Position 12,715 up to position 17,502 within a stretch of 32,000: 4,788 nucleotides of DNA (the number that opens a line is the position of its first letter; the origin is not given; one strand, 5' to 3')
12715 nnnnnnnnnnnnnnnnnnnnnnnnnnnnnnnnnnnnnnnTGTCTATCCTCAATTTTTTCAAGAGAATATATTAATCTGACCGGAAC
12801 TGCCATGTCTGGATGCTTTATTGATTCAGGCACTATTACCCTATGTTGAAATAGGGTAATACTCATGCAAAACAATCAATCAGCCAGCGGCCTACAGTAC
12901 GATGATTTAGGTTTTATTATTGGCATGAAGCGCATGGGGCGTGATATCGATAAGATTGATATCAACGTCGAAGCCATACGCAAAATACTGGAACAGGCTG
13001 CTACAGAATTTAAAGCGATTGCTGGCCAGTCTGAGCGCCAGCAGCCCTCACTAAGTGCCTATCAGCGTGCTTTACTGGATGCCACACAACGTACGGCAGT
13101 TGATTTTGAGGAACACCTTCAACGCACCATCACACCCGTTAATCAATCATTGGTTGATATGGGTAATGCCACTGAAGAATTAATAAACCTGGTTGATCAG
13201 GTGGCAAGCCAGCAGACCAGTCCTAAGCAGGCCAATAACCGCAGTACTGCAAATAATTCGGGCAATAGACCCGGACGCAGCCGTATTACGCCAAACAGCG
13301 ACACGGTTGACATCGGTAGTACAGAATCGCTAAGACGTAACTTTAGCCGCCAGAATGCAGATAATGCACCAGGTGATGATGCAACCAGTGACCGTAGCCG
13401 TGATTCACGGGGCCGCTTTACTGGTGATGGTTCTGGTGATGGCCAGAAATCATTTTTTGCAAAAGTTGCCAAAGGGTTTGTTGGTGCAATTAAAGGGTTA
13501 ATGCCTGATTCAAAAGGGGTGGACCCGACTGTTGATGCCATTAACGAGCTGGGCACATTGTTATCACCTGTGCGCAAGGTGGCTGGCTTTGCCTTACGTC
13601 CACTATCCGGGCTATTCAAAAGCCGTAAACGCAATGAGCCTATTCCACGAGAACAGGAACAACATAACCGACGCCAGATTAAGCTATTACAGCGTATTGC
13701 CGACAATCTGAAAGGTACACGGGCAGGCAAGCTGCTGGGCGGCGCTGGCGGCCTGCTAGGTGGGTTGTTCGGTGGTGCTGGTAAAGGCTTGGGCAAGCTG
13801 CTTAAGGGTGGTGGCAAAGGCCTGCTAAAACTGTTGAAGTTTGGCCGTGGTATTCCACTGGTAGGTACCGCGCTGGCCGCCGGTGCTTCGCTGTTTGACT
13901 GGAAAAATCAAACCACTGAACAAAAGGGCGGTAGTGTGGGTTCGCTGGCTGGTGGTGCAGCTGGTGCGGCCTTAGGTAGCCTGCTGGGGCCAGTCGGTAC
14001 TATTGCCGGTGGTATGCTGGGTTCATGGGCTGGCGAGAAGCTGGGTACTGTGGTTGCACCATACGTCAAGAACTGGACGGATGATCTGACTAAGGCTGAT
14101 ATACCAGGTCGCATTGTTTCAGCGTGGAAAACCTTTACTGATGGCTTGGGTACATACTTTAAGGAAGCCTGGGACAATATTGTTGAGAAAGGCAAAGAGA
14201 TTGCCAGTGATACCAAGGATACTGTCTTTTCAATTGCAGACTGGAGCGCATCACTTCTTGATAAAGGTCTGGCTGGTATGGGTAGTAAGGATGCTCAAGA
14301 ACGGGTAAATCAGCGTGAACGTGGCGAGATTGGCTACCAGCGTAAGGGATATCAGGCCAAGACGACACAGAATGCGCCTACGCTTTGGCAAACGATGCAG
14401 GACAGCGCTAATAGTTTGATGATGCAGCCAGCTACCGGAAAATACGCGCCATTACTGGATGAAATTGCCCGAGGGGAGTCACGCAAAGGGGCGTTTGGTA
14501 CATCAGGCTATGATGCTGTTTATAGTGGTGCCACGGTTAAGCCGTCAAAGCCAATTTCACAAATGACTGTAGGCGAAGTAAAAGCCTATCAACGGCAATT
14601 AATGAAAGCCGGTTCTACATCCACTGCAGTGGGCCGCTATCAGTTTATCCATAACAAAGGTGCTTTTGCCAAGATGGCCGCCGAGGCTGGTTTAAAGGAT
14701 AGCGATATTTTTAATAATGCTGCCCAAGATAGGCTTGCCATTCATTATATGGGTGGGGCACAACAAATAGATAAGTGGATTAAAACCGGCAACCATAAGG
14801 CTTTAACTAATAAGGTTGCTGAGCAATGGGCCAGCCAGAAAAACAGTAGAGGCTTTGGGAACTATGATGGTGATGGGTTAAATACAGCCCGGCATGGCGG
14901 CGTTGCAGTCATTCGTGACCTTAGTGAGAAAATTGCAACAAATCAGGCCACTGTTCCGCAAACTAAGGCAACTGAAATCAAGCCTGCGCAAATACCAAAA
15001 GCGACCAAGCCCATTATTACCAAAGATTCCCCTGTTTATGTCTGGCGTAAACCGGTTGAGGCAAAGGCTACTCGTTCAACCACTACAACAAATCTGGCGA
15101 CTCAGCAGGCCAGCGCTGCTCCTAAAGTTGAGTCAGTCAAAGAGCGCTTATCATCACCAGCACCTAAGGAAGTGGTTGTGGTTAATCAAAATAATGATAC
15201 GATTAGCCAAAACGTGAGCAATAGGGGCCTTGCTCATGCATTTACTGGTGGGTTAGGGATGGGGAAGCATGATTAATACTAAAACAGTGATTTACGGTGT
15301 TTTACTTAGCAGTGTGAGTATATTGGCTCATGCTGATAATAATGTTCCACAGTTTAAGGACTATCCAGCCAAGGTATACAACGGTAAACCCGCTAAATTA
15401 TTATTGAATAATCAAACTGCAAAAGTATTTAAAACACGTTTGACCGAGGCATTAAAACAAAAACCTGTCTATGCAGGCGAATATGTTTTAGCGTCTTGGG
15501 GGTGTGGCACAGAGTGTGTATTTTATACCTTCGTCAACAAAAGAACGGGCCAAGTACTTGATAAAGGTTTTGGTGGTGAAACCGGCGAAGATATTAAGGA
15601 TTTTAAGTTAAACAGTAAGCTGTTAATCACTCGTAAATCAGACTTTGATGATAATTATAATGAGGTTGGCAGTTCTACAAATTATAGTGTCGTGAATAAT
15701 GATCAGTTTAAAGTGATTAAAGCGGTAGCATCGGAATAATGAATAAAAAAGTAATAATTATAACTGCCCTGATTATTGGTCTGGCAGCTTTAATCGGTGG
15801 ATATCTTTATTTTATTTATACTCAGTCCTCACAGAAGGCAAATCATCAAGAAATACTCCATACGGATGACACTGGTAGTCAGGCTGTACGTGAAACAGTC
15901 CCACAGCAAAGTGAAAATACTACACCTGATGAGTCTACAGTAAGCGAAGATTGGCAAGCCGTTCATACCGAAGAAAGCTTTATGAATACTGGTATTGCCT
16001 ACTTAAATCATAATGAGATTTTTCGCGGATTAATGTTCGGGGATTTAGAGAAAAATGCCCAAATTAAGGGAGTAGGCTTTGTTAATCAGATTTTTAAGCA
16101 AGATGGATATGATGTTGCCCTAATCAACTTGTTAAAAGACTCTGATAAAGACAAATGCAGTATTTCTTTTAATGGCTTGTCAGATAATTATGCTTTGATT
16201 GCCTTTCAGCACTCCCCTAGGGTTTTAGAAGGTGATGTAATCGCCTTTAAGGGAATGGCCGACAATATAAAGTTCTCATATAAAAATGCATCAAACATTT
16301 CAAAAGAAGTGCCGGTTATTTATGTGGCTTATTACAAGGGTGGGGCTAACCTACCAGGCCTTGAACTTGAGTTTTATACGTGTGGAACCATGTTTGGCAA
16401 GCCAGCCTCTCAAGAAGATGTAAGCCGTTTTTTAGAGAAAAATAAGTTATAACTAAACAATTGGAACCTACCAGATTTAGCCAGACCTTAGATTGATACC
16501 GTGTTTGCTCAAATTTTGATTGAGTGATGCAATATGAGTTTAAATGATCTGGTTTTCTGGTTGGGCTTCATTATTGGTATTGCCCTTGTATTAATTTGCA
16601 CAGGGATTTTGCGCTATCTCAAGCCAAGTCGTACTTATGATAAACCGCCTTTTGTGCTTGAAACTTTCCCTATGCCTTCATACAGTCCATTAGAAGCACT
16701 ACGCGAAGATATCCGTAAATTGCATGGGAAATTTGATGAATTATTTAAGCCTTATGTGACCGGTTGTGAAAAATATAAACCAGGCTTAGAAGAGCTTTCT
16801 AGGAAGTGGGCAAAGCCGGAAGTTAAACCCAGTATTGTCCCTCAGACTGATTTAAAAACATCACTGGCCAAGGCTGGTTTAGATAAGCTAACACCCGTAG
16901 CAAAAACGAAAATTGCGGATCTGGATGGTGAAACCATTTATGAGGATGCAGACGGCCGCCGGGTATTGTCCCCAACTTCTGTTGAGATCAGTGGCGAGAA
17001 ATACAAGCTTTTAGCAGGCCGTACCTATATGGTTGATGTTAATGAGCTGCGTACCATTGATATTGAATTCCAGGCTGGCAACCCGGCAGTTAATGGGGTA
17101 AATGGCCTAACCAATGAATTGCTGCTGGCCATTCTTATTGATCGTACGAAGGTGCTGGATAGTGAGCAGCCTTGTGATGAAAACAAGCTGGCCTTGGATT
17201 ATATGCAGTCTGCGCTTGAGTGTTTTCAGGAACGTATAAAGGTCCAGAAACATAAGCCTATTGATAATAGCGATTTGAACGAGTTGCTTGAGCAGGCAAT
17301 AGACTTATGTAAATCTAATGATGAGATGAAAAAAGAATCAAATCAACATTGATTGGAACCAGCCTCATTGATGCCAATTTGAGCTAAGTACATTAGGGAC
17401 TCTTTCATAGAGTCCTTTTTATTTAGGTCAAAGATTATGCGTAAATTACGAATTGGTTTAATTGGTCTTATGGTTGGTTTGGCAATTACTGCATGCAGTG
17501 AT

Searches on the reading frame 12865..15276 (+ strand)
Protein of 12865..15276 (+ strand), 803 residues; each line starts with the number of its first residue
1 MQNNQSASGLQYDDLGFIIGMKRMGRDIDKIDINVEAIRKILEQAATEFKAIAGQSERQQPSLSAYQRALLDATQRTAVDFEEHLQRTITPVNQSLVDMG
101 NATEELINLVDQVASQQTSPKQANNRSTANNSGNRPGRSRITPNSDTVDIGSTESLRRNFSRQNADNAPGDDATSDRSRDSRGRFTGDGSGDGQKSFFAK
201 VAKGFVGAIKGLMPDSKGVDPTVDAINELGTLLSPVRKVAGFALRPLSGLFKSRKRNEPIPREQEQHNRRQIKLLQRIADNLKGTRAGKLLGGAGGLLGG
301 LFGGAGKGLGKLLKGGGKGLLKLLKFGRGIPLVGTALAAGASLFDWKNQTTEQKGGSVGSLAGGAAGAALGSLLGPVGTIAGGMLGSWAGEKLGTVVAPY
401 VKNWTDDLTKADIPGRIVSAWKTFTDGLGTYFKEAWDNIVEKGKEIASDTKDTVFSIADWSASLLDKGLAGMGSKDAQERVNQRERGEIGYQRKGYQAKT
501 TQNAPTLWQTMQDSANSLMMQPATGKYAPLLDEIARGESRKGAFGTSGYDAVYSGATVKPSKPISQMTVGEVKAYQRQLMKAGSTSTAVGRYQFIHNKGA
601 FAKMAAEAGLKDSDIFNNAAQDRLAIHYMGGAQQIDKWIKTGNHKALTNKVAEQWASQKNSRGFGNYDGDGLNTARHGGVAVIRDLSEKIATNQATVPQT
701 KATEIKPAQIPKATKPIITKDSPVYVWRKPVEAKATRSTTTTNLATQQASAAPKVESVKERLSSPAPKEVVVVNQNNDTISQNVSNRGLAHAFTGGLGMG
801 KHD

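Call 5: search_protein_families(library=pfam, proteins=[window:12865-15276:+], max_evalue=0.1)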
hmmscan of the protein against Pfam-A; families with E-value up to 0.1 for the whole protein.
window:12865-15276:+ (803 aa): 0 families

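Call 6: search_protein_families(library=phrogs, proteins=[window:12865-15276:+], max_evalue=0.1)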
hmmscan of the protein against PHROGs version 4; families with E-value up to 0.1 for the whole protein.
window:12865-15276:+ (803 aa): 8 families
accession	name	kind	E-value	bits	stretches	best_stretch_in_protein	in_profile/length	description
phrog_6922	-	unknown function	3.7e-145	486.6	1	4-803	2-767/768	-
phrog_90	-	lysis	1.7e-16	60.2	1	502-719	631-854/1168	endolysin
phrog_11489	-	unknown function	1.1e-11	44.6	1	307-472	675-820/1717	-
phrog_1047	-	tail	9.4e-10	38.2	1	183-575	737-1007/1251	tail associated lysin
phrog_16692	-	unknown function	1.8e-05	24.3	1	348-451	706-820/1107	-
phrog_24596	-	unknown function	0.00016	21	1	299-411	656-776/1052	-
phrog_23574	-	tail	0.0014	16.9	1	325-406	788-870/1441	tail length tape measure protein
phrog_4431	-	unknown function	0.002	19.1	1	348-402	92-142/184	-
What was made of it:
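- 12865..15276 (+): 803-aa tail-tip lysozyme-type protein (phrog_6922). It is the right anchor of the slot. Call 6.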

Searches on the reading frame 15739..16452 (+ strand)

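Call 5: search_protein_families(library=pfam, proteins=[window:15739-16452:+], max_evalue=0.1)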
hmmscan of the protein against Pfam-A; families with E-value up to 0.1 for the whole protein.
window:15739-16452:+ (237 aa): 1 family
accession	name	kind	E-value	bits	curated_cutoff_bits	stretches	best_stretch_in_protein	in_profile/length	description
PF12685.13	SpoIIIAH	-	0.0053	17.2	30.6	1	3-71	1-61/191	SpoIIIAH-like protein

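Call 6: search_protein_families(library=phrogs, proteins=[window:15739-16452:+], max_evalue=0.1)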
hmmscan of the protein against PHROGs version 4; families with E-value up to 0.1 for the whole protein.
window:15739-16452:+ (237 aa): 1 family
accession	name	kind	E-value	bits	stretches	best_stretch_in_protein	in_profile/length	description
phrog_25984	-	unknown function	2.6e-10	41.1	1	71-202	46-183/273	-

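Call 7: search_protein_families(library=padloc, proteins=[window:15739-16452:+], max_evalue=0.1)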
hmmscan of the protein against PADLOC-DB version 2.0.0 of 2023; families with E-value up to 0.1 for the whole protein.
window:15739-16452:+ (237 aa): 0 families

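Call 8: search_protein_families(library=ncbifam, proteins=[window:15739-16452:+], max_evalue=0.1)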
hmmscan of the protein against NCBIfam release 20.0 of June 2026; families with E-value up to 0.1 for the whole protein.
window:15739-16452:+ (237 aa): 4 families
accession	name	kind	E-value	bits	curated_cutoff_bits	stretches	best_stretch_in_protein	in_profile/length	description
NF008874.0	PRK11910.1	equivalog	0.0013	17.3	680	1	1-86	1-79/615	amidase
NF033102.1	bla_CepA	exception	0.0069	15.5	660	1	116-185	107-181/300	CepA family extended-spectrum class A beta-lactamase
NF004285.1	PRK05696.1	equivalog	0.039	13.7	179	1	3-44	18-54/171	flagellar basal body-associated protein FliL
NF042930.1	EF0163_fam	equivalog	0.062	12.8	65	0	10-94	4-84/165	EF0163 family protein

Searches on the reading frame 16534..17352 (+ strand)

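Call 80: search_protein_families(library=phrogs, proteins=[window:16534-17352:+], max_evalue=0.001)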
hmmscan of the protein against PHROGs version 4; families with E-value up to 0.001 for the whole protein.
window:16534-17352:+ (272 aa): 1 family
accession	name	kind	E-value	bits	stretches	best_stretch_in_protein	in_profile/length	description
phrog_2428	-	unknown function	2.6e-19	70.6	1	155-239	32-121/131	-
